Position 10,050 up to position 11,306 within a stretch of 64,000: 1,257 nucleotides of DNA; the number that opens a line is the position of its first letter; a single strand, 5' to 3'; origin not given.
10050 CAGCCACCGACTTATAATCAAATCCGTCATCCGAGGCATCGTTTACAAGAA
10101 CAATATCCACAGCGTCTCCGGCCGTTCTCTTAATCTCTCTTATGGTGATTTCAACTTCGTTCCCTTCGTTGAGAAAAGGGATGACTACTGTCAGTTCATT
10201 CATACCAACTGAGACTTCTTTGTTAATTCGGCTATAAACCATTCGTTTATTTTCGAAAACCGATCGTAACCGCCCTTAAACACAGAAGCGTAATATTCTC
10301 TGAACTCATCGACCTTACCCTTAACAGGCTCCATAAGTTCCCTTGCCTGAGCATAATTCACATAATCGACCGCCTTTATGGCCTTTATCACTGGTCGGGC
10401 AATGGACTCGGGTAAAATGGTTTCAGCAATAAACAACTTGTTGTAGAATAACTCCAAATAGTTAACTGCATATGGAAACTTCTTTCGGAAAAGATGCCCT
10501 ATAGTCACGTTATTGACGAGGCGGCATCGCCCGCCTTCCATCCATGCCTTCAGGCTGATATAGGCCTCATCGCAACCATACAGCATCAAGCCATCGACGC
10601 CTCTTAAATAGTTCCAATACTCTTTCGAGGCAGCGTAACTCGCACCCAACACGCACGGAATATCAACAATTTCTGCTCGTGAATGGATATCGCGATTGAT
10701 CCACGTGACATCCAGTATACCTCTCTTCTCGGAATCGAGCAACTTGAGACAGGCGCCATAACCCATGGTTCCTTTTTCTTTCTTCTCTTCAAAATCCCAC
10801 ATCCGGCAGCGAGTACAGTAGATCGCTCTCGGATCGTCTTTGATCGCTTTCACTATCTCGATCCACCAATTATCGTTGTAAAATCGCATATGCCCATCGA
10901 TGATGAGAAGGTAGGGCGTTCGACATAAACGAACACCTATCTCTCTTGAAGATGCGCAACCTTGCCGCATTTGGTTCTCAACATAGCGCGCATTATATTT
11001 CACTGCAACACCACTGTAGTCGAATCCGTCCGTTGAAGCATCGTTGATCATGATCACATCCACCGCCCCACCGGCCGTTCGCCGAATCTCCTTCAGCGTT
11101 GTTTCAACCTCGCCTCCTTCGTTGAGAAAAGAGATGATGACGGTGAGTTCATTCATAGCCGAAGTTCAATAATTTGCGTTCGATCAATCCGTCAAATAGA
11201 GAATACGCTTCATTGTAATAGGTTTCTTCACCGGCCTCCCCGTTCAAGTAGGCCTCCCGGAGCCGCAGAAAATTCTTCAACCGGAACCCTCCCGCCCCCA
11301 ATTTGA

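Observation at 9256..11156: Tandem bacterial look-alikes of polypeptide GalNAc-transferases next to peptides with mucin-like Thr/Pro and Ser tails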

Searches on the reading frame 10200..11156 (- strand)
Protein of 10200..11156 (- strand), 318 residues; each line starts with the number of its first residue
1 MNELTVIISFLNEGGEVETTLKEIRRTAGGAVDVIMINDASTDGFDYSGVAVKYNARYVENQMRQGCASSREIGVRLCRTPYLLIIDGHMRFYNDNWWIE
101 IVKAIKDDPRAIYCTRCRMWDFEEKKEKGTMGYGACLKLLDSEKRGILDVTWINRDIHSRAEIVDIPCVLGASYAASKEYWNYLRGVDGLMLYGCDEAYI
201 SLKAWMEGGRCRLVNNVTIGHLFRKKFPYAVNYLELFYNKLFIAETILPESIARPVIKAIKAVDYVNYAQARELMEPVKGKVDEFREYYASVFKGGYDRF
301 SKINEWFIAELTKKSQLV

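Call 3: search_protein_families(library=pfam, proteins=[window:10200-11156:-], max_evalue=0.01)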
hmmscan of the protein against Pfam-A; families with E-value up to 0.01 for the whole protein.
window:10200-11156:- (318 aa): 2 families
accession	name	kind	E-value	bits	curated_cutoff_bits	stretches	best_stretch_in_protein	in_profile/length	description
PF00535.33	Glycos_transf_2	-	3.2e-15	56.9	23.3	1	5-129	1-127/168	Glycosyl transferase family 2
PF10111.15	Glyco_tranf_2_2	-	0.0063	16.5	27.3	1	5-96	1-98/276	Glycosyltransferase like family 2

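Call 4: search_protein_families(library=ncbifam, proteins=[window:10200-11156:-], max_evalue=0.01)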
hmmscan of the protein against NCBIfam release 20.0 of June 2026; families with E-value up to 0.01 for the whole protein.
window:10200-11156:- (318 aa): 5 families
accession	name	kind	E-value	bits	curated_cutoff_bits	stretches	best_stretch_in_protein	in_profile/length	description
TIGR03937.1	PgaC_IcaA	equivalog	2.2e-06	26.9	422.3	1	3-110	46-155/407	poly-beta-1,6-N-acetyl-D-glucosamine synthase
NF007482.0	PRK10073.1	equivalog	2.4e-06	26.8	423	1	2-108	6-114/334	glycosyltransferase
NF041875.1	EPS_EpsD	equivalog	1.7e-05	24.4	370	1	4-91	1-91/325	exopolysaccharide biosynthesis glycosyltransferase EpsD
TIGR04283.1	glyco_like_mftF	equivalog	0.00012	21.8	182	1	4-116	1-108/221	TIGR04283 family arsenosugar biosynthesis glycosyltransferase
TIGR03965.1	mycofact_glyco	equivalog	0.00061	18.8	280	1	3-91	75-166/467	mycofactocin biosynthesis glycosyltransferase MftF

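Call 6: search_solved_structures(query=window:10200-11156:-, max_evalue=1, show_alignments=2)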
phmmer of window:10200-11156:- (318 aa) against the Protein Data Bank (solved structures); distinct sequences matched with E-value up to 1: 23.
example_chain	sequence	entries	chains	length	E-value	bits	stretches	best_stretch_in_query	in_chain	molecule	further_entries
5nqa_A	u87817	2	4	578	2.7e-10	43.2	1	5-234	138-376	Polypeptide N-acetylgalactosaminyltransferase 4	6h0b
2d7i_A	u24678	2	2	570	4.3e-10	42.5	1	5-245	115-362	Polypeptide N-acetylgalactosaminyltransferase 10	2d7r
6e7i_A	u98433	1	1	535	6.4e-10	42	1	5-230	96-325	Polypeptide N-acetylgalactosaminyltransferase 2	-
6nqt_A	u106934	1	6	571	7.4e-10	41.8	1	5-230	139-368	Polypeptide N-acetylgalactosaminyltransferase 2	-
2ffu_A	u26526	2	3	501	1.5e-09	40.8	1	5-230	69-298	Polypeptide N-acetylgalactosaminyltransferase 2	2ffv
6egs_A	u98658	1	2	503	1.5e-09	40.7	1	5-230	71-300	Polypeptide N-acetylgalactosaminyltransferase 2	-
4d11_C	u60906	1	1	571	2.1e-09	40.3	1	5-230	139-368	POLYPEPTIDE GALNAC-TRANSFERASE T2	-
4d0t_A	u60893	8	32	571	2.1e-09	40.3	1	5-230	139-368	POLYPEPTIDE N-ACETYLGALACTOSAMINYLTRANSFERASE 2 | POLYPEPTIDE GALNAC-TRANSFERASE T2 | GALNAC-T2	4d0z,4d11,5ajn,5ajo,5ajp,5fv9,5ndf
6e4r_A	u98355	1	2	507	3.1e-09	39.7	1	55-230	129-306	polypeptide N-acetylgalactosaminyltransferase 9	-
6e4q_A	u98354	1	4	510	3.2e-09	39.7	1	55-230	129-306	polypeptide N-acetylgalactosaminyltransferase 9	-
6pxu_A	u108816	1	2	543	3.6e-09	39.5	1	6-233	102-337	Polypeptide N-acetylgalactosaminyltransferase 12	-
6s22_A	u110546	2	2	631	8.9e-09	38.2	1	6-231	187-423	Polypeptide N-acetylgalactosaminyltransferase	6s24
1xhb_A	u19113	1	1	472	3.4e-08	36.3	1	6-230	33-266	Polypeptide N-acetylgalactosaminyltransferase 1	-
8v9q_A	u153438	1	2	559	4.6e-08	35.9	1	6-230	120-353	Polypeptide N-acetylgalactosaminyltransferase 1 soluble form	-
8uhv_A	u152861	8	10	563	8e-08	35.1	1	54-226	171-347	Glycosyl transferase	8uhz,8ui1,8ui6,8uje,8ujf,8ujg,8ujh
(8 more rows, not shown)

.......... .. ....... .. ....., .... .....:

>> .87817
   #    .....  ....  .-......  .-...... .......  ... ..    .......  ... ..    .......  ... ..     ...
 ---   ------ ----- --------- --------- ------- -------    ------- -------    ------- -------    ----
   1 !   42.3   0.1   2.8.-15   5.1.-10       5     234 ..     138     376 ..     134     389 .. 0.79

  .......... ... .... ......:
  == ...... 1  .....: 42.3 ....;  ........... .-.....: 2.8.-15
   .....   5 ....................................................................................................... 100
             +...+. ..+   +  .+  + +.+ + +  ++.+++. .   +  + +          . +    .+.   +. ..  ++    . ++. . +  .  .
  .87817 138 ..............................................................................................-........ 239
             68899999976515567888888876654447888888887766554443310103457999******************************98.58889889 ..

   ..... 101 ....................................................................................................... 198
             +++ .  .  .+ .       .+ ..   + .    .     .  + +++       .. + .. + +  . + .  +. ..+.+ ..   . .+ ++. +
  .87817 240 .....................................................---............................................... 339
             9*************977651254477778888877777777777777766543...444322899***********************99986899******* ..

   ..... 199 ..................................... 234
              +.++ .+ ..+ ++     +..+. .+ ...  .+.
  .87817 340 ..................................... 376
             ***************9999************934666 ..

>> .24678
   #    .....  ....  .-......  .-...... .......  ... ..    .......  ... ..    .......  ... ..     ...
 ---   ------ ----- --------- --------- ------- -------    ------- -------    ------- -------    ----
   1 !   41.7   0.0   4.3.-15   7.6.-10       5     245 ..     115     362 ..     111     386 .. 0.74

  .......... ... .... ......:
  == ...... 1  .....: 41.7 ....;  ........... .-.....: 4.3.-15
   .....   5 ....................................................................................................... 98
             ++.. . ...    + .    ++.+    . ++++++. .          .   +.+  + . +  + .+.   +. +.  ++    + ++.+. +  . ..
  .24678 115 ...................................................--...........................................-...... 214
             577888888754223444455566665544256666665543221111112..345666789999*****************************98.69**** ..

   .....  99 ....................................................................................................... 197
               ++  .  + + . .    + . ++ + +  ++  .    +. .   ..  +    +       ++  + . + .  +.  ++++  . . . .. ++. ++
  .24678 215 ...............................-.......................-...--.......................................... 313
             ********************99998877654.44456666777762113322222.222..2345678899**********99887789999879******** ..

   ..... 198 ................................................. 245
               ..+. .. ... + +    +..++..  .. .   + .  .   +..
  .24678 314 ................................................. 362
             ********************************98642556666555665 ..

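Call 8: find_homologous_proteins(query=window:10200-11156:-, max_evalue=0.00001)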
Query window:10200-11156:- (318 aa): 78 proteins with E <= 0.00001 among 737 candidates.
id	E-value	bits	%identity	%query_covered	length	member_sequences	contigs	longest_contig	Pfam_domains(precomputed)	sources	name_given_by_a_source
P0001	7.6e-216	733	100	100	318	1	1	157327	PF00535.33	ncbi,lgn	-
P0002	3.8e-125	435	58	96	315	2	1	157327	PF00535.33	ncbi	-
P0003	3.9e-122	426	58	97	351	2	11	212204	PF00535.33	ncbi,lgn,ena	-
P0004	4.4e-115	402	56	98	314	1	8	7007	PF00535.33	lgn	-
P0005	2.3e-113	397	55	99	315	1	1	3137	PF00535.33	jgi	jgi:glycosyltransferase involved in cell wall biosynthesis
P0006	4.7e-113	396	56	98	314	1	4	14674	PF00535.33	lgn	-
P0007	6.3e-112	392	55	96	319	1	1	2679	PF00535.33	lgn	-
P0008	7.4e-112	392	53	97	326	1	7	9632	PF00535.33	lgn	-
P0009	1.8e-109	384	54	98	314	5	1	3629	PF00535.33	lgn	-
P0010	3.9e-109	383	52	98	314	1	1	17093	PF00535.33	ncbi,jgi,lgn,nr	ncbi:MAG: glycosyltransferase [Prevotellaceae bacterium]|jgi:glycosyltransferase involved in cell wa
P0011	4.8e-108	379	52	99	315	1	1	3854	PF10111.15,PF00535.33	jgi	jgi:glycosyltransferase involved in cell wall biosynthesis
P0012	5.7e-108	379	53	99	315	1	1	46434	PF00535.33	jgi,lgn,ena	-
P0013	2.6e-105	370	52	98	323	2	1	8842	PF00535.33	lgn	-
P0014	1.2e-104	368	52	96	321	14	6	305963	PF00535.33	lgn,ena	-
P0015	3.4e-102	360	51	96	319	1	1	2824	PF10111.15,PF00535.33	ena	-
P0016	1.3e-101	358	51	98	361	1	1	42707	PF00535.33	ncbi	-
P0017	3.3e-94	334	50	100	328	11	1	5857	PF00535.33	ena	-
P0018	7.9e-93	329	47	94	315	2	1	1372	PF10111.15,PF00535.33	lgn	-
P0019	4.5e-88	314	48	100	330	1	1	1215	PF00535.33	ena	-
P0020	7.6e-88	313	45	95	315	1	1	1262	PF00535.33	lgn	-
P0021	1.6e-86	309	47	96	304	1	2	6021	PF10111.15,PF00535.33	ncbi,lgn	-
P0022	6.3e-86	307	43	99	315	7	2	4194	PF00535.33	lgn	-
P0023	8.6e-86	306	45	96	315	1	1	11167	PF00535.33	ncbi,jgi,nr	ncbi:MAG: glycosyltransferase [Prevotellaceae bacterium]|jgi:glycosyltransferase involved in cell wa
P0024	3.8e-85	304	46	96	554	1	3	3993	PF00535.33,PF05147.20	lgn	-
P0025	4.4e-85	304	45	96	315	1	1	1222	PF00535.33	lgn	-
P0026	4.3e-84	301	45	97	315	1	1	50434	PF10111.15,PF00535.33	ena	-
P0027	1.8e-83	299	47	96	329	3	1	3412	PF00535.33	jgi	-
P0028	6.6e-83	297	44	95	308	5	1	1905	PF00535.33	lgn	-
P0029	8.2e-82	293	49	83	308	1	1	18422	PF10111.15,PF00535.33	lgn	-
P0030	9.0e-82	293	47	96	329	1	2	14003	PF00535.33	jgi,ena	-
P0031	1.4e-81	292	44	96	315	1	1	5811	PF00535.33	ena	-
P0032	3.3e-81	291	44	95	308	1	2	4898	PF10111.15,PF00535.33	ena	-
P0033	2.0e-80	289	43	96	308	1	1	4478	PF00535.33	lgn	-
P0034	6.2e-80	287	48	90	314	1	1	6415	PF10111.15,PF00535.33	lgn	-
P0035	7.9e-80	287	46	96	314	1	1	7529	PF10111.15,PF00535.33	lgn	-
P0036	1.9e-79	285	44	95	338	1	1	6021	PF10111.15,PF00535.33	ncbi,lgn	-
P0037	6.3e-79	284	43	96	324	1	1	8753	PF00535.33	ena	-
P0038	5.4e-78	281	45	96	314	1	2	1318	PF10111.15,PF00535.33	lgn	-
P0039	1.1e-77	279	45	92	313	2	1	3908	PF00535.33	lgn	-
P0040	8.0e-75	270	43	95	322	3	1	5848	PF00535.33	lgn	-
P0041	1.6e-74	269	44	92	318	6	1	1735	PF00535.33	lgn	-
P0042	1.6e-73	266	41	96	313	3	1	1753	PF00535.33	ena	-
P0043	2.6e-73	265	42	96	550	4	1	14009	PF00535.33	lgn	-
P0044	3.7e-73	265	41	96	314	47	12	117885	PF00535.33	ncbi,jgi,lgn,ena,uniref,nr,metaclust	ncbi:glycosyltransferase family 2 protein [uncultured Parabacteroides sp.]|uniref:glycosyltransferas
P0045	1.3e-72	263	41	96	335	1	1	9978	PF00535.33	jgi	jgi:glycosyltransferase involved in cell wall biosynthesis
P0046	2.1e-72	262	43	92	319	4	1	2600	PF00535.33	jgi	jgi:glycosyltransferase involved in cell wall biosynthesis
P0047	5.9e-72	261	43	96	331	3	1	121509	PF10111.15,PF00535.33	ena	-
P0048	1.5e-71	259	42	96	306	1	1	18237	PF10111.15,PF00535.33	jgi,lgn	jgi:glycosyltransferase involved in cell wall biosynthesis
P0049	4.6e-71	258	43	96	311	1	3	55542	PF10111.15,PF00535.33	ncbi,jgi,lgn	-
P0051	5.1e-71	258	40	96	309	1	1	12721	PF10111.15,PF00535.33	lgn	-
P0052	8.7e-71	257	42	95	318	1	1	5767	PF00535.33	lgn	-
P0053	2.8e-70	255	40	96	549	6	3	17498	PF00535.33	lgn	-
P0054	8.7e-70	254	40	96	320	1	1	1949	PF00535.33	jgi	-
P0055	2.6e-69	252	40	97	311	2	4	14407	PF00535.33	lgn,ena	-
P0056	4.2e-69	251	42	91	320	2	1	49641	PF00535.33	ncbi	-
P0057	1.9e-68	249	41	97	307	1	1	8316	PF00535.33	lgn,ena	-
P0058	2.6e-68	249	39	95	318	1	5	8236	PF00535.33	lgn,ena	-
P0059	1.6e-67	246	40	98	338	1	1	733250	PF00535.33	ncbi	-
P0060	2.4e-67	246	39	95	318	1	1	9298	PF00535.33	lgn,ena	-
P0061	3.3e-67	245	40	97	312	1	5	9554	PF00535.33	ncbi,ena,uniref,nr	ncbi:MAG: hypothetical protein BGN96_16595 [Bacteroidales bacterium 45-6]|uniref:glycosyltransferase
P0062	4.0e-66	242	40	96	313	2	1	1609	PF00535.33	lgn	-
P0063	4.9e-66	241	46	78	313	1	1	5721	PF10111.15,PF00535.33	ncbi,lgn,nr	ncbi:hypothetical protein FACS189429_6750 [Bacteroidia bacterium]|nr:hypothetical protein FACS189429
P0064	8.7e-66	240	39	93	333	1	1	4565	PF00535.33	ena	-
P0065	2.0e-64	236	45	76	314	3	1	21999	PF00535.33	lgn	-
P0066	2.3e-64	236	38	92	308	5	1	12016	PF00535.33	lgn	-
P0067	9.4e-64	234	38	95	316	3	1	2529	PF10111.15,PF00535.33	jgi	jgi:glycosyltransferase involved in cell wall biosynthesis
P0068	1.6e-63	233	41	91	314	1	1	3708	PF10111.15,PF00535.33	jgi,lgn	jgi:glycosyltransferase involved in cell wall biosynthesis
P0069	1.8e-63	233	37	95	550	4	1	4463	PF10111.15,PF00535.33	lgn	-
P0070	2.1e-63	233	38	97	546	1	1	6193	PF10111.15,PF00535.33,PF05147.20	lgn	-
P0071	4.0e-63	232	37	95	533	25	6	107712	PF00535.33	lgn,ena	-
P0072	7.1e-63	231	38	95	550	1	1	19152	PF10111.15,PF00535.33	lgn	-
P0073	7.9e-59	218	39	96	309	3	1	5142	PF00535.33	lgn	-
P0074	6.6e-58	215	37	92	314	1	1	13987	PF00535.33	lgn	-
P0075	2.7e-55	206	44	78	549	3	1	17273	PF00535.33,PF05147.20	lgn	-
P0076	1.0e-54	204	36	92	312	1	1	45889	PF00535.33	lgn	-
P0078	3.1e-29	120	38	57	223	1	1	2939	PF00535.33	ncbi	-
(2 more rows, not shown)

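Call 10: find_encoding_contigs(protein=P0044, flank=10000, max_places=4)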
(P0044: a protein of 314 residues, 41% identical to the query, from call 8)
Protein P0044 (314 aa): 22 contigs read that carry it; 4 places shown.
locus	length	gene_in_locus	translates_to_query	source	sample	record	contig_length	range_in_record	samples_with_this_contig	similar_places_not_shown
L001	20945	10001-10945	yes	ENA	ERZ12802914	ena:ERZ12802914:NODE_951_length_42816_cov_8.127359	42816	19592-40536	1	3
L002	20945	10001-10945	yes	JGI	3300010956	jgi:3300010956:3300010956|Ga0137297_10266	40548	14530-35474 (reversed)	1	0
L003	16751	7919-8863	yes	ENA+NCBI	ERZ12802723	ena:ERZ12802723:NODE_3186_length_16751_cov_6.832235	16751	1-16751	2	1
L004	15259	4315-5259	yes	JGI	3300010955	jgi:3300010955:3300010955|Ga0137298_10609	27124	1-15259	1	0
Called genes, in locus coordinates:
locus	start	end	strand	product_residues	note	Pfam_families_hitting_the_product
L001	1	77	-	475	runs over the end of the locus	PF18370:RGI_lyase (faint)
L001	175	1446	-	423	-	-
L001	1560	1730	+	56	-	-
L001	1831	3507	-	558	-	PF00916:Sulfate_transp, PF16983:MFS_MOT1 (weak), PF01740:STAS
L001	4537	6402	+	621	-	PF24885:TPR_NPHP3, PF17874:TPR_MalT, PF00515:TPR_1 (faint), PF07719:TPR_2 (faint), PF13176:TPR_7 (faint), PF13181:TPR_8 (faint), PF13374:TPR_10 (faint), PF13424:TPR_12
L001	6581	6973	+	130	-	PF11589:DUF3244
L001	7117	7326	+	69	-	-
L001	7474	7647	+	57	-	-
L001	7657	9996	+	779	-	PF12704:MacB_PCD, PF02687:FtsX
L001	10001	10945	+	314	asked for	PF00535:Glycos_transf_2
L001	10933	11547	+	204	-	PF00535:Glycos_transf_2, PF10111:Glyco_tranf_2_2, PF13641:Glyco_tranf_2_3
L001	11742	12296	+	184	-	PF13847:Methyltransf_31 (faint), PF08241:Methyltransf_11 (weak)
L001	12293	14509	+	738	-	PF03412:Peptidase_C39, PF00664:ABC_membrane, PF00005:ABC_tran, PF02463:SMC_N (faint)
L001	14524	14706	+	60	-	-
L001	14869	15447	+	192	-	PF00210:Ferritin, PF02915:Rubrerythrin, PF23458:DUF7130 (weak), PF21349:RUBY_RBDX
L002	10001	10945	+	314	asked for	PF00535:Glycos_transf_2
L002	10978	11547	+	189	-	PF00535:Glycos_transf_2, PF10111:Glyco_tranf_2_2, PF13641:Glyco_tranf_2_3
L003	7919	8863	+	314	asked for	PF00535:Glycos_transf_2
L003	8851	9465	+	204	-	PF00535:Glycos_transf_2, PF10111:Glyco_tranf_2_2, PF13641:Glyco_tranf_2_3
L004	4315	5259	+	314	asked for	PF00535:Glycos_transf_2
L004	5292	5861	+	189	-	PF00535:Glycos_transf_2, PF10111:Glyco_tranf_2_2, PF13641:Glyco_tranf_2_3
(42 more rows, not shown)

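Call 11: find_encoding_contigs(protein=P0071, flank=10000, max_places=3)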
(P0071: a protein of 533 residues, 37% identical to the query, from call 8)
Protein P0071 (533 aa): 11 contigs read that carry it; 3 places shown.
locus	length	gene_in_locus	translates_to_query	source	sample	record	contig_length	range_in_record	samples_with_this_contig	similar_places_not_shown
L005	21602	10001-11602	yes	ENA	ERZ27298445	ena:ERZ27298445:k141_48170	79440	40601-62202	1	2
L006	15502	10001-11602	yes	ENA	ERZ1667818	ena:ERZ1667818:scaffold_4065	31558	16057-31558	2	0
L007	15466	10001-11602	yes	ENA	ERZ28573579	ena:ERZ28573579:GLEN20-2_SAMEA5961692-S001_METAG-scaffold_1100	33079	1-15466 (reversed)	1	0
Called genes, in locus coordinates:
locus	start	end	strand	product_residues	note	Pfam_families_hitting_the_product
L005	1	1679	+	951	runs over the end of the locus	PF14905:OMP_b-brl_3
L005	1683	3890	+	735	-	PF03412:Peptidase_C39, PF00664:ABC_membrane, PF02463:SMC_N (faint), PF00005:ABC_tran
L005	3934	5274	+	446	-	-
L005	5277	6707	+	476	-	PF02321:OEP (faint)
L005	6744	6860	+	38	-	-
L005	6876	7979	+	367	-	PF01593:Amino_oxidase (weak), PF13450:NAD_binding_8, PF03275:GLF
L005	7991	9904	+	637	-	PF05212:DUF707 (weak)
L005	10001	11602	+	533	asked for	PF00535:Glycos_transf_2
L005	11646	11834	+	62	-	-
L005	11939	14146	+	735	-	PF03572:Peptidase_S41 (weak)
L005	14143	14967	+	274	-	PF00535:Glycos_transf_2, PF10111:Glyco_tranf_2_2, PF13641:Glyco_tranf_2_3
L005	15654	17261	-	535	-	-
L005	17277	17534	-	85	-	-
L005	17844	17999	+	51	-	-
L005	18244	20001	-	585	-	-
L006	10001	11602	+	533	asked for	PF00535:Glycos_transf_2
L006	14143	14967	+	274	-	PF00535:Glycos_transf_2, PF10111:Glyco_tranf_2_2, PF13641:Glyco_tranf_2_3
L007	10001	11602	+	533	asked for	PF00535:Glycos_transf_2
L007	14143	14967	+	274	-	PF00535:Glycos_transf_2, PF10111:Glyco_tranf_2_2, PF13641:Glyco_tranf_2_3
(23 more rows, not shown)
